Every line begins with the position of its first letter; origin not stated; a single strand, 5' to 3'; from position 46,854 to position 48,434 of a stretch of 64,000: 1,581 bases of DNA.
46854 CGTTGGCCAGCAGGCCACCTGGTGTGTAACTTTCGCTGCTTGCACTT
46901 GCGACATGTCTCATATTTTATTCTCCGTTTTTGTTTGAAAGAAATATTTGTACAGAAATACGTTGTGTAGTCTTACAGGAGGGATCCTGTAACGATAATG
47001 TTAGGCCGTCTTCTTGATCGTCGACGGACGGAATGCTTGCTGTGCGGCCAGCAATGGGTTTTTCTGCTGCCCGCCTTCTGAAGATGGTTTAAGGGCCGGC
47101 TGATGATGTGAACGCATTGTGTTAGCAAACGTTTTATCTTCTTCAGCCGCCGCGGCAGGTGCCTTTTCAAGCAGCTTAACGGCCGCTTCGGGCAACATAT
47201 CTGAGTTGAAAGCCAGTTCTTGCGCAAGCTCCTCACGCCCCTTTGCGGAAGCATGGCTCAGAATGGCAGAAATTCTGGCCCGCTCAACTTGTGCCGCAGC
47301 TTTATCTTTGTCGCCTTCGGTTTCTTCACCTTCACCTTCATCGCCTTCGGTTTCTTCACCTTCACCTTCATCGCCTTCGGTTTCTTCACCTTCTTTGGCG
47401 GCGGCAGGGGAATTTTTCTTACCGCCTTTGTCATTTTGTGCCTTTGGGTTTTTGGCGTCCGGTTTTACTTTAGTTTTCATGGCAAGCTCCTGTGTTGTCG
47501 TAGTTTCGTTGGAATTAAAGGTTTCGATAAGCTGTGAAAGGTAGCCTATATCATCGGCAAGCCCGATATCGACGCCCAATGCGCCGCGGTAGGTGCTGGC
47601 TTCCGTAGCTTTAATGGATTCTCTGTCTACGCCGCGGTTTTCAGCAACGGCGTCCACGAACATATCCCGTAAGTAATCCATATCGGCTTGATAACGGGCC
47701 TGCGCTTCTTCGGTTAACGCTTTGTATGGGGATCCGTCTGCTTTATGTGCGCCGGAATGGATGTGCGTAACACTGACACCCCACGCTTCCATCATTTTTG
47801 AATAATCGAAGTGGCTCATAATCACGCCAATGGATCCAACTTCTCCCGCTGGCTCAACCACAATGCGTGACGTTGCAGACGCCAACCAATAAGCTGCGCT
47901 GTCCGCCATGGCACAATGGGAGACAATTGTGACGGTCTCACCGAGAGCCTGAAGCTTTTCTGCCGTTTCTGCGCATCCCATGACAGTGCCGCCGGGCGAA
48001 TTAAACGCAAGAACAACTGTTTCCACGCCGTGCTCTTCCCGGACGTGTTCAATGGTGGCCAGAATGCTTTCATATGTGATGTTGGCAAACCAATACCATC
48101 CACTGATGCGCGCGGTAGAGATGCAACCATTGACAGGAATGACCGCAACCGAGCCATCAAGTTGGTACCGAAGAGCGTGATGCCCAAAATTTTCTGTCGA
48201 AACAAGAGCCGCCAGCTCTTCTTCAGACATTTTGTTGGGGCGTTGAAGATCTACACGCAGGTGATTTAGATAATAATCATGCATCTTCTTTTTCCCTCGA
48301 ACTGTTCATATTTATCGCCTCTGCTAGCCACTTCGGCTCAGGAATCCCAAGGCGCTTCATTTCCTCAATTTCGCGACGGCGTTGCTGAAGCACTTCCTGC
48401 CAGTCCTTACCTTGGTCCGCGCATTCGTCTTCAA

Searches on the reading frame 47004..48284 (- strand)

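Call 16: search_protein_families(library=pfam, proteins=[window:47004-48284:-], max_evalue=0.001)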
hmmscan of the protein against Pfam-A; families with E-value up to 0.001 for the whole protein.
window:47004-48284:- (427 aa): 2 families
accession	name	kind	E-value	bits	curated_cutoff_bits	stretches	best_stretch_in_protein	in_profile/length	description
PF01343.23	Peptidase_S49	-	6e-33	114.4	24.9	1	120-256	10-147/154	Peptidase family S49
PF25145.1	NfeD1b_N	-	1.7e-05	24.9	40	1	83-159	27-102/189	NfeD1b, N-terminal domain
